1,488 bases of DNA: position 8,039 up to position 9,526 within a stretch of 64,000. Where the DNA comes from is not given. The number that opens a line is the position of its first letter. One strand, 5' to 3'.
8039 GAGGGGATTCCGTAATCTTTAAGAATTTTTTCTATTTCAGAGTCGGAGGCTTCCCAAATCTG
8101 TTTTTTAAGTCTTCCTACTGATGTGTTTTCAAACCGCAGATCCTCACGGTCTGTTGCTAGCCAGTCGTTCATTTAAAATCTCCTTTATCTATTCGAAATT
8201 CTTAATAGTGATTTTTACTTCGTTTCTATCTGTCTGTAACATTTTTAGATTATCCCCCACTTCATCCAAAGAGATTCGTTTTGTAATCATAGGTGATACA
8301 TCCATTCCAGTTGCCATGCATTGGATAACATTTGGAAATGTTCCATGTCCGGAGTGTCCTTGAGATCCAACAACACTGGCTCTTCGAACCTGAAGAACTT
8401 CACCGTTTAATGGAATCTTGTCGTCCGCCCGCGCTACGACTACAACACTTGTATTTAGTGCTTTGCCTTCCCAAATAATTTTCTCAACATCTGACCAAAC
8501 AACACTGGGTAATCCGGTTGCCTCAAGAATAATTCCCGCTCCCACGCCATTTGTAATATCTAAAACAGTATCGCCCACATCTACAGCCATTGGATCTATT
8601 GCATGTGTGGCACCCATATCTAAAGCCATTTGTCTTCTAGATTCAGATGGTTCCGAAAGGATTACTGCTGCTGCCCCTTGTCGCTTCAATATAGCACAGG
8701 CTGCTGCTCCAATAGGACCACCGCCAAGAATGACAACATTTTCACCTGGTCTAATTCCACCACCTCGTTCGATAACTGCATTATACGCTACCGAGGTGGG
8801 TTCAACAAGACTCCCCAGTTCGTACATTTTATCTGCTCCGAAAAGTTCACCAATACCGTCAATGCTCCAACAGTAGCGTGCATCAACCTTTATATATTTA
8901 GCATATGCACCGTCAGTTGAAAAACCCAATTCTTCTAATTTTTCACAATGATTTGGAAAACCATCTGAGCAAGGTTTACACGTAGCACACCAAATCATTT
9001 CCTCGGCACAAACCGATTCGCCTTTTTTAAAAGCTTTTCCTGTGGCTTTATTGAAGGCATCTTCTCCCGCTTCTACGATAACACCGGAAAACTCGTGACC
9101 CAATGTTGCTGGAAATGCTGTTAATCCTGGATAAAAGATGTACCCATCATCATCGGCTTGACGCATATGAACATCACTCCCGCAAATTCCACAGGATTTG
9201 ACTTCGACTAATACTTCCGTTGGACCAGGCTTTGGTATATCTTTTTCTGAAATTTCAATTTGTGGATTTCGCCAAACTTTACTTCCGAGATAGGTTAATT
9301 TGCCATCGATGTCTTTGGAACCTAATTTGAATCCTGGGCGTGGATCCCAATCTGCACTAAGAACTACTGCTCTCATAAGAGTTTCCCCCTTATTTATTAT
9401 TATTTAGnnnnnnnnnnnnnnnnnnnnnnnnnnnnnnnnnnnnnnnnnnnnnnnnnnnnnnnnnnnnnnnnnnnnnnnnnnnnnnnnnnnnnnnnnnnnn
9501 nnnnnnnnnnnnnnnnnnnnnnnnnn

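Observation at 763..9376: Gene content matches a non-canonical (IolG-IolM-IolN-IolO type) inositol pathway rather than the IolCDEBJ route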

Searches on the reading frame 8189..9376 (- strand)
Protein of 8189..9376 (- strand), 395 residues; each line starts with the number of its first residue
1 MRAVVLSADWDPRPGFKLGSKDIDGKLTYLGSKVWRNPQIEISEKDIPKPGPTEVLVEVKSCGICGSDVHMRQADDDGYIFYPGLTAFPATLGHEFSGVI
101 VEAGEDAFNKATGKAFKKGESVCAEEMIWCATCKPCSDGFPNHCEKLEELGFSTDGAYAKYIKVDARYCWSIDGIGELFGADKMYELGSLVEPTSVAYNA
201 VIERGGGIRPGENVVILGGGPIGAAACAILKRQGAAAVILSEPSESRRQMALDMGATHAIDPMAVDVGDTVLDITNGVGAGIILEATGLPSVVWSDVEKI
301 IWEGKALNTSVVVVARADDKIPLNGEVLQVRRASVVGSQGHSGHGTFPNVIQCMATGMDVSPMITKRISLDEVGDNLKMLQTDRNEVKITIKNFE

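Call 3: search_protein_families(library=pfam, proteins=[window:8189-9376:-])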
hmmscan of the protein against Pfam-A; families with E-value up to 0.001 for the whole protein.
window:8189-9376:- (395 aa): 3 families
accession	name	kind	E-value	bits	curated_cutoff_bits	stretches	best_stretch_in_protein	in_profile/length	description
PF08240.17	ADH_N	-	8.5e-26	90.7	23.5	1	51-172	1-102/104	Alcohol dehydrogenase GroES-like domain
PF00107.32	ADH_zinc_N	-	1.1e-16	61.3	31.8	1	221-355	1-128/129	Zinc-binding dehydrogenase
PF16912.11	Glu_dehyd_C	-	2.7e-07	30.7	34.9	1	186-377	2-198/211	Glucose dehydrogenase C-terminus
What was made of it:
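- Checked: 8189-9376 (395 aa): Zn-ADH with PF08240 and PF00107 (call 3).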

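Call 4: search_protein_families(library=ncbifam, proteins=[window:8189-9376:-])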
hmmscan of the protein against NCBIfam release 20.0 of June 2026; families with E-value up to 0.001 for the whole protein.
window:8189-9376:- (395 aa): 23 families
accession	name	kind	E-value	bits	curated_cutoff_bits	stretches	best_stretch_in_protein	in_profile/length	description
NF041097.1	keto_inos_dh_IolM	equivalog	1.3e-150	501.4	450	1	1-390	1-387/389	scyllo-inosose 3-dehydrogenase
NF003808.0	PRK05396.1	equivalog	2.9e-51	174.4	380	1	35-382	8-330/341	L-threonine 3-dehydrogenase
TIGR00692.1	tdh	equivalog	1e-48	166.1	458.35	1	40-382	11-330/340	L-threonine 3-dehydrogenase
NF007489.0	PRK10083.1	equivalog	5.1e-36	124.3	376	1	38-387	10-330/339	Zn-dependent oxidoreductase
TIGR03366.1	HpnZ_proposed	hypoth_equivalog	1.1e-29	103.7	328.1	1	50-333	3-273/315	putative phosphonate catabolism associated alcohol dehydrogenase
TIGR03989.1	Rxyl_3153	subfamily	2e-29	103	440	2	198-385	175-363/370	NDMA-dependent alcohol dehydrogenase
NF007375.0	PRK09880.1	equivalog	5.2e-27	94.5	469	1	39-301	15-257/344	L-idonate 5-dehydrogenase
NF007642.0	PRK10309.1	equivalog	3.4e-25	89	550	1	39-297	11-247/347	galactitol-1-phosphate 5-dehydrogenase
TIGR03451.1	mycoS_dep_FDH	equivalog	1.2e-24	86.8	512.9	1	39-381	13-347/358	S-(hydroxymethyl)mycothiol dehydrogenase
NF010344.0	PRK13771.1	subfamily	1.9e-24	86.3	349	1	39-393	12-333/334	putative alcohol dehydrogenase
TIGR03201.1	dearomat_had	equivalog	3e-21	75.9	338.65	1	44-295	15-244/349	6-hydroxycyclohex-1-ene-1-carbonyl-CoA dehydrogenase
TIGR02824.1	quinone_pig3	subfamily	5e-21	75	296.8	2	154-339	90-263/325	putative NAD(P)H quinone oxidoreductase, PIG3 family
TIGR02822.1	adh_fam_2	subfamily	7.9e-21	74.5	283.5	1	40-261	15-215/329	zinc-binding alcohol dehydrogenase family protein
NF006940.0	PRK09422.1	equivalog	1.2e-19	70.5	344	1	35-379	7-321/338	alcohol dehydrogenase AdhP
NF047908.1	AldhRedAhr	equivalog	1.6e-19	70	470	1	40-391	16-333/335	NADPH-dependent aldehyde reductase Ahr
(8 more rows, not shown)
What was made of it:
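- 8189..9376 (-): IolM, scyllo-inosose 3-dehydrogenase (Zn-dependent medium-chain dehydrogenase, 395 aa). NF041097 501 bits, cut-off 450 (call 4).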

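Call 19: search_solved_structures(query=window:8189-9376:-, max_evalue=1e-20, show_alignments=1)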
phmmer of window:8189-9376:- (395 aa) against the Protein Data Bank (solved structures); distinct sequences matched with E-value up to 1e-20: 24.
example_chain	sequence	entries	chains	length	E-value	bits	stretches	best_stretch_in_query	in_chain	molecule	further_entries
3ip1_A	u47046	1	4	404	4.7e-174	582.2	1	1-393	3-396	Alcohol dehydrogenase, zinc-containing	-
2dfv_A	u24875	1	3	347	6.6e-37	130.6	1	40-367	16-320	Probable L-threonine 3-dehydrogenase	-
2d8a_A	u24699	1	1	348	6.6e-37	130.6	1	40-367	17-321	Probable L-threonine 3-dehydrogenase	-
4ej6_A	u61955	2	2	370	1.2e-35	126.4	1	39-379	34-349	Putative zinc-binding dehydrogenase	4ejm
3gfb_A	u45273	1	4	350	3e-34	121.8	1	41-305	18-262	L-threonine 3-dehydrogenase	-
5kia_A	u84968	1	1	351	5e-33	117.8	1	32-375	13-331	L-threonine 3-dehydrogenase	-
2dq4_A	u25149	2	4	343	6.4e-31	110.9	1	41-381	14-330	L-threonine 3-dehydrogenase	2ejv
6ie0_A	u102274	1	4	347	1.1e-30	110.1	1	35-392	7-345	(R,R)-butanediol dehydrogenase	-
4ilk_A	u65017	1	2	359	3.6e-30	108.4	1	37-386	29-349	Starvation sensing protein rspB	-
3m6i_A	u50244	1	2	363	1.7e-26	96.3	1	52-382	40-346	L-arabinitol 4-dehydrogenase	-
1h2b_A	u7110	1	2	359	1.3e-24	90.1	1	37-291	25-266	ALCOHOL DEHYDROGENASE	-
2eer_A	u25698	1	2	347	1.4e-24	89.9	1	40-381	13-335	NAD-dependent alcohol dehydrogenase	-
7y9p_A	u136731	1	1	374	2.7e-23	85.7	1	45-304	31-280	Xylitol dehydrogenase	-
1e3j_A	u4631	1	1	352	1.3e-22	83.5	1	33-279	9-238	NADP(H)-DEPENDENT KETOSE REDUCTASE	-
8z6z_A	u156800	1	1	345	3.3e-22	82.2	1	40-292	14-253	alcohol dehydrogenase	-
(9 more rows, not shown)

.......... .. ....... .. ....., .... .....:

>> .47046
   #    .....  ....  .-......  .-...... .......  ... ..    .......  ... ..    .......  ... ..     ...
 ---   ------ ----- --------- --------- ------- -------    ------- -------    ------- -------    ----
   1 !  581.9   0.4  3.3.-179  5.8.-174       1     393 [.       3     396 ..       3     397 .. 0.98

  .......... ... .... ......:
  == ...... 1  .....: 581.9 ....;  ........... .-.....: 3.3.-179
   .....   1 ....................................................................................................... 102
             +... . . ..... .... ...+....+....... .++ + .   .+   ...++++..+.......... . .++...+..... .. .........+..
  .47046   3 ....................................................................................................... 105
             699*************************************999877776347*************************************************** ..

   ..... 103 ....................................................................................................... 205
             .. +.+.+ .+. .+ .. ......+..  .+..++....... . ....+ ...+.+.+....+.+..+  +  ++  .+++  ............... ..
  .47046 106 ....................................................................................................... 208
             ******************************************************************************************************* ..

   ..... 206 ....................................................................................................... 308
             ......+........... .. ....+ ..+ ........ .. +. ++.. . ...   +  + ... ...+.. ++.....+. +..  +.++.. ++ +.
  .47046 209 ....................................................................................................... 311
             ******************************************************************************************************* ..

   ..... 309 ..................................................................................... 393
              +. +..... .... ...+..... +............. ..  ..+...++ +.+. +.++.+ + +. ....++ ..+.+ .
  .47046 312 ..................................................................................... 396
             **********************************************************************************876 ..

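Call 25: find_related_loci(query=A1, collection=genome_contigs, flank=10000)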
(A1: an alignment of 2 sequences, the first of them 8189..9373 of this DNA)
Query A1 (394 aa) in genome_contigs; peptide patterns used: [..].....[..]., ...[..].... (x = any residue, [..] = any of these).
305 stretches matched a pattern; 227 encode a relative of the query (tblastn E <= 1e-3); the best 80 are kept; 80 distinct loci.
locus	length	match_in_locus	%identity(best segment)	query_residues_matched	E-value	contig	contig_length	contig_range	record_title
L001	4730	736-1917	90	1-394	0e+0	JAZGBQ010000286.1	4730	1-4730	MAG: Candidatus Neomarinimicrobiota bacterium isolate SCS2bin.2 SCS2bin.2_286, whole genome shotgun sequence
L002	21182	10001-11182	83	1-394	0e+0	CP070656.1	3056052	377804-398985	MAG: Fidelibacterota bacterium isolate bin809 chromosome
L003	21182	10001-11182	83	1-394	0e+0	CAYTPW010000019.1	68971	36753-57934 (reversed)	MAG TPA_asm: uncultured bacterium isolate SRP167671_co4_21 genome assembly, contig: NODE_161_length_68971_cov_14.704191,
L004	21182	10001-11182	83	1-394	0e+0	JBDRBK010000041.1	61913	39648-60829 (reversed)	MAG: Candidatus Neomarinimicrobiota bacterium isolate MEGAHIT-group-1.118 k141_2800133, whole genome shotgun sequence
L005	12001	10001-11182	83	1-394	0e+0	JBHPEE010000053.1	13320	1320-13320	Candidatus Neomarinimicrobiota bacterium isolate SAG AM-311-E08 NODE_53_length_13320_cov_30.393668, whole genome shotgun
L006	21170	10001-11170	80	5-394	0e+0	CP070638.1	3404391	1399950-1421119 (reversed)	MAG: Fidelibacterota bacterium isolate bin92 chromosome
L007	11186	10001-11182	78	1-394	0e+0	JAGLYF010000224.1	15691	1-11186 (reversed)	MAG: Calditrichia bacterium isolate RS_13_18 ZL320.bin.18.fa_224, whole genome shotgun sequence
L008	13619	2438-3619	77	1-394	0e+0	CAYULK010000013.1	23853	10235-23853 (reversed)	MAG TPA_asm: uncultured Calditrichota bacterium isolate SRP128015_co2_49 genome assembly, contig: NODE_928_length_23853_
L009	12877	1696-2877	80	1-394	0e+0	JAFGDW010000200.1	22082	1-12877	MAG: candidate division KSB1 bacterium isolate Zod_Metabat.1197 k87_8347442, whole genome shotgun sequence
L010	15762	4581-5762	75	1-394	0e+0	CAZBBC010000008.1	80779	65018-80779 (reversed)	MAG TPA_asm: uncultured Calditrichota bacterium isolate SRP214966_co2_445 genome assembly, contig: NODE_238_length_80779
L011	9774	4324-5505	76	1-394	0e+0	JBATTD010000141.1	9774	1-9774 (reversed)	MAG: Ignavibacteriaceae bacterium isolate MFD12956_ilm_asm_bin20 k127_173735, whole genome shotgun sequence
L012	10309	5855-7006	75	7-390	0e+0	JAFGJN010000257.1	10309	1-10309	MAG: candidate division KSB1 bacterium isolate Zod_Metabat.28 k87_8728884, whole genome shotgun sequence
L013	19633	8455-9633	77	1-393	0e+0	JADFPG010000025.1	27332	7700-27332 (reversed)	MAG: Candidatus Neomarinimicrobiota bacterium isolate B71T3L11 B71T3L11_NODE1281, whole genome shotgun sequence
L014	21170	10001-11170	74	1-390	0e+0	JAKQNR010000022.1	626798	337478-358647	MAG: bacterium isolate USDV_metabat.161 k141_404148, whole genome shotgun sequence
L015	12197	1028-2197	74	1-390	0e+0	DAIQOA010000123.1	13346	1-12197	MAG TPA_asm: bacterium isolate CTOTU7659 NODE_7425_length_13346_cov_6.065985, whole genome shotgun sequence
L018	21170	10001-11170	74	1-390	0e+0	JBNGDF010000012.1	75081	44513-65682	MAG: Fidelibacterota bacterium isolate E05-020 bin82.fa-12, whole genome shotgun sequence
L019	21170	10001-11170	74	1-390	0e+0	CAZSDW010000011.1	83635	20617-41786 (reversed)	MAG TPA_asm: uncultured bacterium isolate SRP214966_co4_6 genome assembly, contig: NODE_106_length_83635_cov_8.364932, w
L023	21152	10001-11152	74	7-390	0e+0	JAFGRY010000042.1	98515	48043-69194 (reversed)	MAG: bacterium isolate Zod_Metabat.86 k87_11853421, whole genome shotgun sequence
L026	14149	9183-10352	73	1-390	0e+0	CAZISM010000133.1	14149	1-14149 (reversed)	MAG TPA_asm: uncultured Cytophagia bacterium isolate binchicken_co66_257 genome assembly, contig: NODE_6613_length_14149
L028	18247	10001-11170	73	1-390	0e+0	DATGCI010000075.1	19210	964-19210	MAG TPA_asm: bacterium isolate SMAG_U9644 k141_454749, whole genome shotgun sequence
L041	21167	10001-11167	71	1-389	0e+0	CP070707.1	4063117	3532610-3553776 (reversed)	MAG: bacterium isolate bin522 chromosome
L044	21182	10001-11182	72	1-394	0e+0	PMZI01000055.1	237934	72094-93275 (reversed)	MAG: Ignavibacteriae bacterium isolate fen_1268 73.20110800_E3D.28_contig_1348, whole genome shotgun sequence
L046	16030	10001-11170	71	1-390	0e+0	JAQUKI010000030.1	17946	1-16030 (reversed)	MAG: Candidatus Neomarinimicrobiota bacterium isolate STD1_103 NODE_7249_length_17946_cov_3.047365_Sandtown_D1, whole ge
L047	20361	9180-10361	74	1-394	0e+0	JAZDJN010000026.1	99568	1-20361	MAG: bacterium isolate MEGAHIT-group-0.487 k141_2272672, whole genome shotgun sequence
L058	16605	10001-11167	68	1-389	0e+0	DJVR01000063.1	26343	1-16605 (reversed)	MAG TPA_asm: Candidatus Atribacteria bacterium UBA6251 UBA6251_contig_98093, whole genome shotgun sequence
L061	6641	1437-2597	67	3-389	0e+0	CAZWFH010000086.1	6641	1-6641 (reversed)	MAG TPA_asm: uncultured Atribacterota bacterium isolate binchicken_co228_37 genome assembly, contig: NODE_18738_length_6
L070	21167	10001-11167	67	1-389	0e+0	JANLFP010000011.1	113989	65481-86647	MAG: Tepidanaerobacteraceae bacterium isolate A05DMB13 NODE_11_length_113989_cov_6.829199, whole genome shotgun sequence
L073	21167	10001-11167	67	1-389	0e+0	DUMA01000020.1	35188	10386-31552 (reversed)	MAG TPA_asm: Thermoanaerobacterales bacterium isolate AS04akNAM_31 26657_AS04, whole genome shotgun sequence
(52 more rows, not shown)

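Call 29: search_protein_families(library=ncbifam, proteins=[L003:20009-20896:+, L018:16716-17597:+, L018:17594-18487:+, L023:16955-17851:+, L041:15659-16579:+, L041:16617-17816:+, L018:14261-15300:+, L006:8180-9952:+, L047:7110-8045:+, L018:12835-13386:+], max_evalue=1e-8)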
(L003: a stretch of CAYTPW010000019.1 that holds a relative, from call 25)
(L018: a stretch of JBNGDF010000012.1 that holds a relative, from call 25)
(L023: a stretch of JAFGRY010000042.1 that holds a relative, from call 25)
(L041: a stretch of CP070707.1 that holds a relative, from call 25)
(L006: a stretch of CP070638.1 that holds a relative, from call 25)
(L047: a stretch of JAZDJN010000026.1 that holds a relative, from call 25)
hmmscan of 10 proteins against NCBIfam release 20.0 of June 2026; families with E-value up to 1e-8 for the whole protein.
L003:20009-20896:+ (295 aa): 0 families

L018:16716-17597:+ (293 aa): 0 families

L018:17594-18487:+ (297 aa): 0 families

L023:16955-17851:+ (298 aa): 0 families

L041:15659-16579:+ (306 aa): 0 families

L041:16617-17816:+ (399 aa): 0 families

L018:14261-15300:+ (346 aa): 18 families
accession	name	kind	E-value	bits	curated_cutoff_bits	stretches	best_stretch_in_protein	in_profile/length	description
NF041097.1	keto_inos_dh_IolM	equivalog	2e-49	168.3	450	1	16-329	37-376/389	scyllo-inosose 3-dehydrogenase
TIGR00692.1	tdh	equivalog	2.6e-45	154.9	458.35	1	23-290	15-286/340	L-threonine 3-dehydrogenase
NF003808.0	PRK05396.1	equivalog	2.9e-44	151.3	380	1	19-290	13-287/341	L-threonine 3-dehydrogenase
NF007489.0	PRK10083.1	equivalog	8.4e-36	123.6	376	1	8-327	1-320/339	Zn-dependent oxidoreductase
NF006940.0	PRK09422.1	equivalog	3.6e-31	108.4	344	1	30-294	22-288/338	alcohol dehydrogenase AdhP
TIGR03451.1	mycoS_dep_FDH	equivalog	5.4e-30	104.4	512.9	1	15-330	10-346/358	S-(hydroxymethyl)mycothiol dehydrogenase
NF007642.0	PRK10309.1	equivalog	9.9e-30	103.9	550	1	8-246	1-239/347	galactitol-1-phosphate 5-dehydrogenase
NF010344.0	PRK13771.1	subfamily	2e-29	102.7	349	1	8-266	1-256/334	putative alcohol dehydrogenase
TIGR03366.1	HpnZ_proposed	hypoth_equivalog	6.9e-29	101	328.1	1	31-289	4-278/315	putative phosphonate catabolism associated alcohol dehydrogenase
NF007375.0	PRK09880.1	equivalog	5.8e-27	94.3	469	1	32-291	27-291/344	L-idonate 5-dehydrogenase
TIGR03989.1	Rxyl_3153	subfamily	2.6e-26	92.7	440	2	32-110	26-105/370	NDMA-dependent alcohol dehydrogenase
NF041172.1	AcrlCoa_red_Thmprot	equivalog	4.9e-25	88.2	500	1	8-289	1-281/334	acryloyl-CoA reductase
TIGR02824.1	quinone_pig3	subfamily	1.5e-23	83.3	296.8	1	104-290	72-263/325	putative NAD(P)H quinone oxidoreductase, PIG3 family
NF047908.1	AldhRedAhr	equivalog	1.9e-23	82.9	470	1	31-266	27-261/335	NADPH-dependent aldehyde reductase Ahr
TIGR02818.1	adh_III_F_hyde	equivalog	3.7e-20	72.3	543.95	1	32-115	26-110/368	S-(hydroxymethyl)glutathione dehydrogenase/class III alcohol dehydrogenase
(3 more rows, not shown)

L006:8180-9952:+ (590 aa): 3 families
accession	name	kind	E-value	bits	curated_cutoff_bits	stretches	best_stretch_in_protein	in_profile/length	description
TIGR02917.1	PEP_TPR_lipo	equivalog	1.8e-13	49.3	312.2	1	410-561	408-559/899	XrtA/PEP-CTERM system TPR-repeat protein PrsT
NF040959.1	MamA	equivalog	1.3e-11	44.4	200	1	415-563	53-201/204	magnetosome protein MamA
TIGR02521.1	type_IV_pilW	equivalog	6e-09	35.8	154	0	506-563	36-93/234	type IV pilus biogenesis/stability protein PilW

L047:7110-8045:+ (311 aa): 1 family
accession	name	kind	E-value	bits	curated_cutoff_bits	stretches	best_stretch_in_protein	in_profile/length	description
NF041332.1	KDG_KDGal_kin_Halo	equivalog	2.2e-09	37.2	440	0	180-303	185-313/320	bifunctional 2-dehydro-3-deoxygluconokinase/2-dehydro-3-deoxygalactonokinase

L018:12835-13386:+ (183 aa): 0 families

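Call 30: search_protein_families(library=pfam, proteins=[L003:20009-20896:+, L018:16716-17597:+, L018:17594-18487:+, L023:16955-17851:+, L041:15659-16579:+, L041:16617-17816:+, L047:7110-8045:+, L044:6624-7655:+, L044:7675-8865:+, L044:5944-6705:+], max_evalue=0.001)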
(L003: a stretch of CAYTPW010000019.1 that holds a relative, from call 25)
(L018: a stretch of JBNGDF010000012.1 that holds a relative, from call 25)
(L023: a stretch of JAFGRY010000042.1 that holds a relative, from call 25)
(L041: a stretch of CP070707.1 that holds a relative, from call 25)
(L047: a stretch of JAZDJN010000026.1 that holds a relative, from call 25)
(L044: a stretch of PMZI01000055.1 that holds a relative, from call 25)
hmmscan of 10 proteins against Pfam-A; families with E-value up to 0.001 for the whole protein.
L003:20009-20896:+ (295 aa): 1 family
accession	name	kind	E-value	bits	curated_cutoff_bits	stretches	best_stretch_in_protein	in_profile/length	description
PF00294.29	PfkB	-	1.6e-09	37.9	25.8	1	21-276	30-295/302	pfkB family carbohydrate kinase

L018:16716-17597:+ (293 aa): 1 family
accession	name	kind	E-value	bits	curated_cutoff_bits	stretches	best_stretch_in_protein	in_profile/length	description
PF00294.29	PfkB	-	4.7e-07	29.9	25.8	1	157-270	164-289/302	pfkB family carbohydrate kinase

L018:17594-18487:+ (297 aa): 1 family
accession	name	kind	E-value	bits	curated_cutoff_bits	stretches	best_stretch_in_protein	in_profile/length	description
PF00149.33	Metallophos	-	5.3e-08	34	21.5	1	72-249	30-190/191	Calcineurin-like phosphoesterase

L023:16955-17851:+ (298 aa): 1 family
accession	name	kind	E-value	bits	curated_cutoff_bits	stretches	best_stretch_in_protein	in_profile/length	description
PF00294.29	PfkB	-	7.7e-11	42.3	25.8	1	39-280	43-295/302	pfkB family carbohydrate kinase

L041:15659-16579:+ (306 aa): 1 family
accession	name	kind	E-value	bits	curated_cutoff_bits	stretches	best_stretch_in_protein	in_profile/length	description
PF00294.29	PfkB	-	4.6e-09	36.5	25.8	1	41-281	45-296/302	pfkB family carbohydrate kinase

L041:16617-17816:+ (399 aa): 1 family
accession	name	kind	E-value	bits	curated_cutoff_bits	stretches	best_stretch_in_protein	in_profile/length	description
PF00149.33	Metallophos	-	1e-10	42.8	21.5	1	62-243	23-190/191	Calcineurin-like phosphoesterase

L047:7110-8045:+ (311 aa): 1 family
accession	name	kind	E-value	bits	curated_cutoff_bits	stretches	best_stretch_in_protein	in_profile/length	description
PF00294.29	PfkB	-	2.9e-07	30.6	25.8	1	47-287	43-294/302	pfkB family carbohydrate kinase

L044:6624-7655:+ (343 aa): 1 family
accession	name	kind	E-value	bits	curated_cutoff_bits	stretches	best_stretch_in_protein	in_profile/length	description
PF00294.29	PfkB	-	2e-09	37.7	25.8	1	66-299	30-272/302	pfkB family carbohydrate kinase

L044:7675-8865:+ (396 aa): 2 families
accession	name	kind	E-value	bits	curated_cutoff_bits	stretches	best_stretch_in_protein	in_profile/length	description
PF00149.33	Metallophos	-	1.7e-08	35.5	21.5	1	64-242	29-190/191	Calcineurin-like phosphoesterase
PF12850.12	Metallophos_2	-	6.1e-05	23.5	27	0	205-265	90-141/154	Calcineurin-like phosphoesterase superfamily domain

L044:5944-6705:+ (253 aa): 0 families
